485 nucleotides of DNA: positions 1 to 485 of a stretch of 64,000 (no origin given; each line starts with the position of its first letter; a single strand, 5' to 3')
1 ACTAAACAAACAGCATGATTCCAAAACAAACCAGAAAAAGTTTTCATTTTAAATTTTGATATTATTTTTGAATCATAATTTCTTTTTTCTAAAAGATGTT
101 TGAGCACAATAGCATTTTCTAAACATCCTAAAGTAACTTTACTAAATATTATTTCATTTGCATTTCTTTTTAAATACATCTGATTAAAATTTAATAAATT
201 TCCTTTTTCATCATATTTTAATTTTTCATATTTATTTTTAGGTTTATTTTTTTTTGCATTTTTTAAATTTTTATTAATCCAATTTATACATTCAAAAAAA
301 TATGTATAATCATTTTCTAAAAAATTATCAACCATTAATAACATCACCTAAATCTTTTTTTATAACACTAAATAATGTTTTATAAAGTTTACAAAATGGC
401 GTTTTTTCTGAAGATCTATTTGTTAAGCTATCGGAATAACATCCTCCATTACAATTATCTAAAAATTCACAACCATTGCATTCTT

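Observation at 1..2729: Compact archaeal RiPP-like cluster: small ORF, then SPASM radical SAM, then transglutaminase-like protease, with a divergent ATP-grasp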

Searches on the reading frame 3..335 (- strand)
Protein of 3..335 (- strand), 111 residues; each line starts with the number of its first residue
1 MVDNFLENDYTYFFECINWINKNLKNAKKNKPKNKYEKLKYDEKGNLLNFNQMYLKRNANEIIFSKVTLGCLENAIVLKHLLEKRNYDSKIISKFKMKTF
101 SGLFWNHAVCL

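Call 6: search_protein_families(library=pfam, proteins=[window:3-335:-], max_evalue=1)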
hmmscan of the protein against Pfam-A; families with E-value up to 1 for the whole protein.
window:3-335:- (111 aa): 2 families
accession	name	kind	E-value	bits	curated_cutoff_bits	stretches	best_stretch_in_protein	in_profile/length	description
PF07961.18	MBA1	-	0.0074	15.8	27.4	1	17-64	100-150/235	MBA1-like protein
PF11738.13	DUF3298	-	0.23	12.8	24.1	1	8-70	6-70/84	Protein of unknown function (DUF3298)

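Call 7: search_protein_families(library=ncbifam, proteins=[window:3-335:-], max_evalue=1)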
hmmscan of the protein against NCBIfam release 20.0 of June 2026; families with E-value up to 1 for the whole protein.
window:3-335:- (111 aa): 2 families
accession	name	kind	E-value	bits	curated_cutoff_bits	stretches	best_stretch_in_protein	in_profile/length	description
TIGR00446.1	nop2p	subfamily_domain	0.027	13.8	210.45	1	20-94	156-227/264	NOL1/NOP2/sun family putative RNA methylase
NF033537.1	lasso_biosyn_B2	equivalog_domain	0.1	13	33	1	69-91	71-93/132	lasso peptide biosynthesis B2 protein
